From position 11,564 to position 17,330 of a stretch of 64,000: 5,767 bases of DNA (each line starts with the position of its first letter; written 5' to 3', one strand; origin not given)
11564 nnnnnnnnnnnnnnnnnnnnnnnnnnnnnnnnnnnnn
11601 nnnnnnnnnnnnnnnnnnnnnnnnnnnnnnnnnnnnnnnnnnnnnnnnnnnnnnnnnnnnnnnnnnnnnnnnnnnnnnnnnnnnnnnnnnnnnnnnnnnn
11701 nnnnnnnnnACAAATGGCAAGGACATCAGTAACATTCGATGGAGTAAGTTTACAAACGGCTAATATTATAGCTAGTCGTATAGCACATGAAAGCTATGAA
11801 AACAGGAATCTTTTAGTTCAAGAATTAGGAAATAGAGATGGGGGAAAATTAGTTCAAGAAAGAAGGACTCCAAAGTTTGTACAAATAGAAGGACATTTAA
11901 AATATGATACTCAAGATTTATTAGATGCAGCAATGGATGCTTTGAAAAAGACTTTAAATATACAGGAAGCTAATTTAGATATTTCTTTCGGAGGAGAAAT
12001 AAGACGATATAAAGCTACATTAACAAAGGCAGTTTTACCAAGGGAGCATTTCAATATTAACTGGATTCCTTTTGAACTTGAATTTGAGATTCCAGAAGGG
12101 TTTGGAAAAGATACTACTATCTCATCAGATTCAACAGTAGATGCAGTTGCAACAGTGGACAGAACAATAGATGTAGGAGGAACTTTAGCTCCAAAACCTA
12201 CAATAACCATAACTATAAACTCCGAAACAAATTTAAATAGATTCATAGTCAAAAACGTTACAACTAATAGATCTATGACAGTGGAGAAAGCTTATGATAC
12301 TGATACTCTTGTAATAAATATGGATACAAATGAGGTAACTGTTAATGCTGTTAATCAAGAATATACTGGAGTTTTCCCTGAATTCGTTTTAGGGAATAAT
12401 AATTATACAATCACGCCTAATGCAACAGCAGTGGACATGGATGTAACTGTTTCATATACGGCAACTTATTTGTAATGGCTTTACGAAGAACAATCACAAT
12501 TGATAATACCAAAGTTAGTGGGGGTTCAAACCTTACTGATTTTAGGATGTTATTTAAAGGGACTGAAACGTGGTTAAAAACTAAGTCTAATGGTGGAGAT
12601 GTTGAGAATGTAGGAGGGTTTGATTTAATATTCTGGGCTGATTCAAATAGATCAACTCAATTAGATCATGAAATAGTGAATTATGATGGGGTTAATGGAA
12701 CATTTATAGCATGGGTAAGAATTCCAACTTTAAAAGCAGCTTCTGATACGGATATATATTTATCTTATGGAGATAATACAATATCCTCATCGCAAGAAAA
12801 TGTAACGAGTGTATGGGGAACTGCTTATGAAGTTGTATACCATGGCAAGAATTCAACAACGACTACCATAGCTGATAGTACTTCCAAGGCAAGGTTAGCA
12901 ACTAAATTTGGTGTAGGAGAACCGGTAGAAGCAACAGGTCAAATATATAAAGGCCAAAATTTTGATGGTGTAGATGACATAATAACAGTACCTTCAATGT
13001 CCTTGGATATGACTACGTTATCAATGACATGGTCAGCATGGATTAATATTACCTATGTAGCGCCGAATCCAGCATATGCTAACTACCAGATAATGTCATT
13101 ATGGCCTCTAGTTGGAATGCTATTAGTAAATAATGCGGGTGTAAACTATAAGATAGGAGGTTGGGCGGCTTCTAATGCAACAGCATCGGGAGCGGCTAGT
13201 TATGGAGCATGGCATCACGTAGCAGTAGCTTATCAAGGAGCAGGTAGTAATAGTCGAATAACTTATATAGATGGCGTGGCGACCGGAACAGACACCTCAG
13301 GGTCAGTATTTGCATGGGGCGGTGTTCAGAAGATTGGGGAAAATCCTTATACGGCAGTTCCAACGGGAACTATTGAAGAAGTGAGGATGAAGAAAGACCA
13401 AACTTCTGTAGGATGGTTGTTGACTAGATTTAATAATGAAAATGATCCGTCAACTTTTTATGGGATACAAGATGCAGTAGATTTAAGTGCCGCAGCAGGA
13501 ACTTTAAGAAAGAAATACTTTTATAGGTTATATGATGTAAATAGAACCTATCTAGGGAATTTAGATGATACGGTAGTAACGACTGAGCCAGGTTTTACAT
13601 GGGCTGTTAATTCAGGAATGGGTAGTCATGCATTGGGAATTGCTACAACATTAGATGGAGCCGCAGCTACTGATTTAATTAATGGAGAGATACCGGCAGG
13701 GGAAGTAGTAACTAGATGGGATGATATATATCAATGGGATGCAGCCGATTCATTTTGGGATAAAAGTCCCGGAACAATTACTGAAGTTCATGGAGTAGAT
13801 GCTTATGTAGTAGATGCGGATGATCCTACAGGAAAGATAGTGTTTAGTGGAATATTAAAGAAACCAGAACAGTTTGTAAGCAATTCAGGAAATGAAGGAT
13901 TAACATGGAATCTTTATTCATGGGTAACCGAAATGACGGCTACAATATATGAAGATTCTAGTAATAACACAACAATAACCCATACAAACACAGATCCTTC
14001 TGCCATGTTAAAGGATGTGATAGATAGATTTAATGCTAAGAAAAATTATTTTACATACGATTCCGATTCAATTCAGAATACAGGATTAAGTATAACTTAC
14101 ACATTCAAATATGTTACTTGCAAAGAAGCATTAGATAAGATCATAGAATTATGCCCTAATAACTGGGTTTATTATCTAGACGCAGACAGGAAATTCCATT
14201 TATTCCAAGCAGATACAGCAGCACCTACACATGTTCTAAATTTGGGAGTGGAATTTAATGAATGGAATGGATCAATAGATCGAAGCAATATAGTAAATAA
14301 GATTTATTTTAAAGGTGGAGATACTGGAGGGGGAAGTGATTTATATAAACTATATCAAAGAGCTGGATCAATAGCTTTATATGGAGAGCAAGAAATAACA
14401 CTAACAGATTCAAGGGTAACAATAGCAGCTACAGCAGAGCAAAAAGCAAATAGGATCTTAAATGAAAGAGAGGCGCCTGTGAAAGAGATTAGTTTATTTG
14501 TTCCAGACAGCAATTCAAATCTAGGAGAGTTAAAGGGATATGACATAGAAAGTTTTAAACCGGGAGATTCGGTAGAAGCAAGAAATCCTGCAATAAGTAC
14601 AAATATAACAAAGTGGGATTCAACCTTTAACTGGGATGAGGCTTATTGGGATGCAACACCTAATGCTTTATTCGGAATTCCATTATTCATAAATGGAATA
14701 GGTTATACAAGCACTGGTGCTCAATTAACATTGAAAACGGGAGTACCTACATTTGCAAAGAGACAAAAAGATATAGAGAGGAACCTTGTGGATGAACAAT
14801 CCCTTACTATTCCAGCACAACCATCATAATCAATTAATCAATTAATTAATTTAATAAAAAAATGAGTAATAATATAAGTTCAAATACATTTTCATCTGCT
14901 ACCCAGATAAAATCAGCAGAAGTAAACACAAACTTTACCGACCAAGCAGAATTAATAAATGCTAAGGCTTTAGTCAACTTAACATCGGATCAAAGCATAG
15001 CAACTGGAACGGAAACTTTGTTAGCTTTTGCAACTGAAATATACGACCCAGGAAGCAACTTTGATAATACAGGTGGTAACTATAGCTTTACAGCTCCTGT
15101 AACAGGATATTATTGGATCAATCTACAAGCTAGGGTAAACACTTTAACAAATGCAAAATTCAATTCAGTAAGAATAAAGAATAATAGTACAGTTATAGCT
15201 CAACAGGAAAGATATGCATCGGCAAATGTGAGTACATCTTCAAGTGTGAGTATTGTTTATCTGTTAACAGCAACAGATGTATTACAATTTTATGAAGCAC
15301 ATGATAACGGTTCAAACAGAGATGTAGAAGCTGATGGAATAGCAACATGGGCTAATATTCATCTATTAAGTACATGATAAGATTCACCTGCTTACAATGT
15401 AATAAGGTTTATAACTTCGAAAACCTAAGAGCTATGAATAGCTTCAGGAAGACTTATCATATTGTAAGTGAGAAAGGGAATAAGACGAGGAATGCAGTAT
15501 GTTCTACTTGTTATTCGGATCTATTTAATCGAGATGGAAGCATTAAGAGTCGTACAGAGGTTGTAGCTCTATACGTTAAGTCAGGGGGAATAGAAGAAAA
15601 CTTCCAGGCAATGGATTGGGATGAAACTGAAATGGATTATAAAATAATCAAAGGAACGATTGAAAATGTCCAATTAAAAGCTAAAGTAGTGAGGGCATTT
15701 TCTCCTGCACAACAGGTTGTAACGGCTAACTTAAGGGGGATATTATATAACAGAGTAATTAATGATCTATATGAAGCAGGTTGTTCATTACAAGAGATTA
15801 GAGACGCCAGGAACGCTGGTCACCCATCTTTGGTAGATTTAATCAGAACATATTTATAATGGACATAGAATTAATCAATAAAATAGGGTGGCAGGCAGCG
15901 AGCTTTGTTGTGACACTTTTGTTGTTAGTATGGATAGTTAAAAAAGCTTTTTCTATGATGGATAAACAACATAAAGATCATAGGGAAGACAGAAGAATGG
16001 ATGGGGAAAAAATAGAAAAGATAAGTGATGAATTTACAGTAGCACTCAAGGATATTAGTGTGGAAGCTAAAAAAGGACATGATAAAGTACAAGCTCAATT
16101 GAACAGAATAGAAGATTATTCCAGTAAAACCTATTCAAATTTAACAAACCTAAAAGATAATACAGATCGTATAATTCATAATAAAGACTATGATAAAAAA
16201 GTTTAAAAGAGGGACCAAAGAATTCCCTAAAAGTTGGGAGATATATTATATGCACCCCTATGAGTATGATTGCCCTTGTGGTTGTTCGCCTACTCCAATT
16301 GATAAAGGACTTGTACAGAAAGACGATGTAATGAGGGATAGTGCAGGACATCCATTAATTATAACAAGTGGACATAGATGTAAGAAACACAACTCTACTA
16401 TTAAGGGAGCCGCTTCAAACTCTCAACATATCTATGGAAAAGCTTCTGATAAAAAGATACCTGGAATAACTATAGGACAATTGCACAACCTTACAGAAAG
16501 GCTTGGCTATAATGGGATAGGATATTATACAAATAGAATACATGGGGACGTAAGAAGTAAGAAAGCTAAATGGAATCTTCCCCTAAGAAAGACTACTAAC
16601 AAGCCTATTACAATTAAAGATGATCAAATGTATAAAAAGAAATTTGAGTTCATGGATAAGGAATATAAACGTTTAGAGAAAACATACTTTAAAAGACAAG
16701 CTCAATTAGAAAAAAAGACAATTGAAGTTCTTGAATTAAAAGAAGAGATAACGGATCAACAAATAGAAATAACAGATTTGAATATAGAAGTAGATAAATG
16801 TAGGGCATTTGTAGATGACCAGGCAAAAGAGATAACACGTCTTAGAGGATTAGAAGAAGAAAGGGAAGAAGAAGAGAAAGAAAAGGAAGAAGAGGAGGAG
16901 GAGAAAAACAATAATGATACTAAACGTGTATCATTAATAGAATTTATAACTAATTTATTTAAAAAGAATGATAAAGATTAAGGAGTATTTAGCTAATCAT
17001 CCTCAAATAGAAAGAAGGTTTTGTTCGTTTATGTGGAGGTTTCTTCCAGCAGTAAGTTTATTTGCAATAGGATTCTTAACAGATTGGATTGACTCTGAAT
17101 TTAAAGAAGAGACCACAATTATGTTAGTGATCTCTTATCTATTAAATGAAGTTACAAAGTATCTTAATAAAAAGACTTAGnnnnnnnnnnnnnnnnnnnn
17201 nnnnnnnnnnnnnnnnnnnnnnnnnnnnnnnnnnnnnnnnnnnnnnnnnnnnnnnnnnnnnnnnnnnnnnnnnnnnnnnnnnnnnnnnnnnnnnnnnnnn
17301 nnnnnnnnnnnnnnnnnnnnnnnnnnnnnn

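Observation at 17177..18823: Leftward operon encoding a dockerin-domain secreted protein, an NfeD-like protein and an SPFH/band-7 protein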

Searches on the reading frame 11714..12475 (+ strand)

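Call 101: search_protein_families(library=pfam, proteins=[window:11714-12475:+], max_evalue=1)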
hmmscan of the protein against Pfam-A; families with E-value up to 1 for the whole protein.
window:11714-12475:+ (253 aa): 2 families
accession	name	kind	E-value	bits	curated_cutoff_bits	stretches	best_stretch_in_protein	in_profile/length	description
PF22768.1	SPP1_Dit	-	5.3e-07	30.2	25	1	156-252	2-97/97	Siphovirus-type tail component, C-terminal domain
PF23554.2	TPR_DOCK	-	0.1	11.7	27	1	167-227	326-385/524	Dedicator of cytokinesis (DOCK) TPR region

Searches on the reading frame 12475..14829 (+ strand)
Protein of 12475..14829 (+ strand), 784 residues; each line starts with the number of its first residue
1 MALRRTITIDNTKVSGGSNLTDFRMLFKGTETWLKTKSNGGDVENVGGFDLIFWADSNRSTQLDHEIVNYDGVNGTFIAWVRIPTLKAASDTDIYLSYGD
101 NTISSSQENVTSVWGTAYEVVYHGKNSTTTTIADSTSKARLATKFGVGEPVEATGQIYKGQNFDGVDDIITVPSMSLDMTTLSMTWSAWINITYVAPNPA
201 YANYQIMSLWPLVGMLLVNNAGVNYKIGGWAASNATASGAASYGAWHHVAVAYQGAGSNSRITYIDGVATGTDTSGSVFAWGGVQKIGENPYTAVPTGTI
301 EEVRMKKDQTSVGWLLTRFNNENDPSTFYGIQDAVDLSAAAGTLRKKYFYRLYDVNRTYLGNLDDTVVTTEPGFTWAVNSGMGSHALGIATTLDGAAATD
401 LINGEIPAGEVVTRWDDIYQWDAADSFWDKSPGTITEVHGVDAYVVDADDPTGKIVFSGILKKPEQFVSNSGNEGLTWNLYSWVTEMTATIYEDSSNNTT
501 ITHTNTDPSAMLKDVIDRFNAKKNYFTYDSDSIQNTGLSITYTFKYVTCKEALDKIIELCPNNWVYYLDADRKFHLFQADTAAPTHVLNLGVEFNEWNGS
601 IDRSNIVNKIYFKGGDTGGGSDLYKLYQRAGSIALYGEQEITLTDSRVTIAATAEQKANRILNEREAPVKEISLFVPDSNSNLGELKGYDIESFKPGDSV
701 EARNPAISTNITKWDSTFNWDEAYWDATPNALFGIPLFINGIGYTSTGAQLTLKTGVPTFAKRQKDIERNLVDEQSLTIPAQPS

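Call 101: search_protein_families(library=pfam, proteins=[window:12475-14829:+], max_evalue=1)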
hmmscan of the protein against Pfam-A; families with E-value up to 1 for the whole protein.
window:12475-14829:+ (784 aa): 2 families
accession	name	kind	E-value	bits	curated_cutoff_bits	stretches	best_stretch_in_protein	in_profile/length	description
PF13385.13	Laminin_G_3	-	1.6e-10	41.8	27.6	1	164-305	1-140/151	Concanavalin A-like lectin/glucanases superfamily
PF10102.14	DUF2341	-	4.5e-06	27.5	23.4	1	53-113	7-64/84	Domain of unknown function (DUF2341)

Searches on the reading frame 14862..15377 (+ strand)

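Call 101: search_protein_families(library=pfam, proteins=[window:14862-15377:+], max_evalue=1)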
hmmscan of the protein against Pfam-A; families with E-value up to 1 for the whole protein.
window:14862-15377:+ (171 aa): 1 family
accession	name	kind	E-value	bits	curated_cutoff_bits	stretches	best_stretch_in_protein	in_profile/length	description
PF00386.27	C1q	-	5.7e-06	27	23.7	1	48-139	13-99/127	C1q domain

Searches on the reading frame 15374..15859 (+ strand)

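Call 3: search_protein_families(library=pfam, proteins=[window:15374-15859:+], max_evalue=1)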
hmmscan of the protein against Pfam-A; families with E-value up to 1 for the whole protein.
window:15374-15859:+ (161 aa): 5 families
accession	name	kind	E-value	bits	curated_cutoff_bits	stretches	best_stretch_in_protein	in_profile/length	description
PF05812.17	Herpes_BLRF2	-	0.00063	20.3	25.8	1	85-135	5-55/119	Herpesvirus BLRF2 protein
PF05191.20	ADK_lid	-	0.0015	18.8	26.6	1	3-16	1-14/36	Adenylate kinase, active site lid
PF04828.22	GFA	-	0.0021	18.6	24.3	1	9-73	40-99/115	Glutathione-dependent formaldehyde-activating enzyme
PF21369.3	STL11_N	-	0.052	14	27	1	6-69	28-87/117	STL11, N-terminal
PF13717.11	Zn_ribbon_4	-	0.22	11.9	30.3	0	3-17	2-16/36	zinc-ribbon domain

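Call 4: search_protein_families(library=phrogs, proteins=[window:15374-15859:+], max_evalue=0.01)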
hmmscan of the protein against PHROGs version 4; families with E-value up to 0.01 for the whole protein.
window:15374-15859:+ (161 aa): 0 families

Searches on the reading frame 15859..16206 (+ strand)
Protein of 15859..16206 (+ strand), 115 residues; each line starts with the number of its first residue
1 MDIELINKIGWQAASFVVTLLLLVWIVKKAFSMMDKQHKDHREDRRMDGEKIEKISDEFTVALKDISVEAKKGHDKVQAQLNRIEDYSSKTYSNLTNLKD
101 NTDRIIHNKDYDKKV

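Call 3: search_protein_families(library=pfam, proteins=[window:15859-16206:+], max_evalue=1)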
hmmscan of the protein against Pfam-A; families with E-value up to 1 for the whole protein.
window:15859-16206:+ (115 aa): 2 families
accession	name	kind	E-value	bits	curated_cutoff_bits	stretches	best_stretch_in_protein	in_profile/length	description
PF13268.11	DUF4059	-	0.058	14.3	25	1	14-42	16-44/72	Protein of unknown function (DUF4059)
PF02520.22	ANIS5_cation-bd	-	0.1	13.1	29.3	1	66-110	33-77/109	SXP/RAL-2 family protein Ani s 5-like, metal-binding domain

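Call 4: search_protein_families(library=phrogs, proteins=[window:15859-16206:+], max_evalue=0.01)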
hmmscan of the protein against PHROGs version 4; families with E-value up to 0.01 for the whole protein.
window:15859-16206:+ (115 aa): 2 families
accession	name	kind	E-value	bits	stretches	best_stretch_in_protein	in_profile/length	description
phrog_32285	-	unknown function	0.0042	18.1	1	17-90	20-89/112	-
phrog_4680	-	unknown function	0.0068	17.4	1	21-100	53-131/164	-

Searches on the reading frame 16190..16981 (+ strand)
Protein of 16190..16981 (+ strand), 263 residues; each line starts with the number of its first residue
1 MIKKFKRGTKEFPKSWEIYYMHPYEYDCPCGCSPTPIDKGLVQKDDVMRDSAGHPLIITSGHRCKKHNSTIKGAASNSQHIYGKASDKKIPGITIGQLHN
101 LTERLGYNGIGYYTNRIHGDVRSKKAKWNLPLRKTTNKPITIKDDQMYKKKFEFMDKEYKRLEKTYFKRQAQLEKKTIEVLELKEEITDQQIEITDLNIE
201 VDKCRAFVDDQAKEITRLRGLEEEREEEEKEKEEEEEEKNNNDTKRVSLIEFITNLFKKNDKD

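Call 3: search_protein_families(library=pfam, proteins=[window:16190-16981:+], max_evalue=1)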
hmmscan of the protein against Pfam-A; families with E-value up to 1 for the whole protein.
window:16190-16981:+ (263 aa): 2 families
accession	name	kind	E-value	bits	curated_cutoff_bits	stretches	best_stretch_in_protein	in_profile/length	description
PF08291.16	Peptidase_M15_3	-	1.8e-14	54.2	23.2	1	38-116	25-102/108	Peptidase M15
PF05951.18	Peptidase_M15_2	-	1.9e-08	34.6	27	1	35-120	51-146/153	Bacterial protein of unknown function (DUF882)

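Call 4: search_protein_families(library=phrogs, proteins=[window:16190-16981:+], max_evalue=0.01)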
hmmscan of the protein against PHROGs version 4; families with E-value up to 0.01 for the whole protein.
window:16190-16981:+ (263 aa): 4 families
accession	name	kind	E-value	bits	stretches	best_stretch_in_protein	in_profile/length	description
phrog_894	-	lysis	5.9e-18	66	1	25-162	54-198/389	endolysin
phrog_17373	-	other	1.6e-08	35.6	1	19-131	20-131/224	peptidase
phrog_25247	-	other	0.00085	19.5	1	52-129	435-510/520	peptidase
phrog_28234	-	lysis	0.0037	17.4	1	52-84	286-317/372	endolysin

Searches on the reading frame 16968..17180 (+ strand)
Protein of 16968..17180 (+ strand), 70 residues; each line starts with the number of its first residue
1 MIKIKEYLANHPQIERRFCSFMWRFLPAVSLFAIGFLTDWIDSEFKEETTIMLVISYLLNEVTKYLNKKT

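Call 3: search_protein_families(library=pfam, proteins=[window:16968-17180:+], max_evalue=1)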
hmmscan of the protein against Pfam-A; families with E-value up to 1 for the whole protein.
window:16968-17180:+ (70 aa): 2 families
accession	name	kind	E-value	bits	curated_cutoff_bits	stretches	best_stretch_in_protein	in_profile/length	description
PF10051.14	DUF2286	-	0.042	14.1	24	1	29-68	83-122/138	Uncharacterized protein conserved in archaea (DUF2286)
PF11915.13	DUF3433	-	0.065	14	27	1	21-46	1-26/91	Protein of unknown function (DUF3433)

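Call 4: search_protein_families(library=phrogs, proteins=[window:16968-17180:+], max_evalue=0.01)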
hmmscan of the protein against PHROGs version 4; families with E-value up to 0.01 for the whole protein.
window:16968-17180:+ (70 aa): 0 families
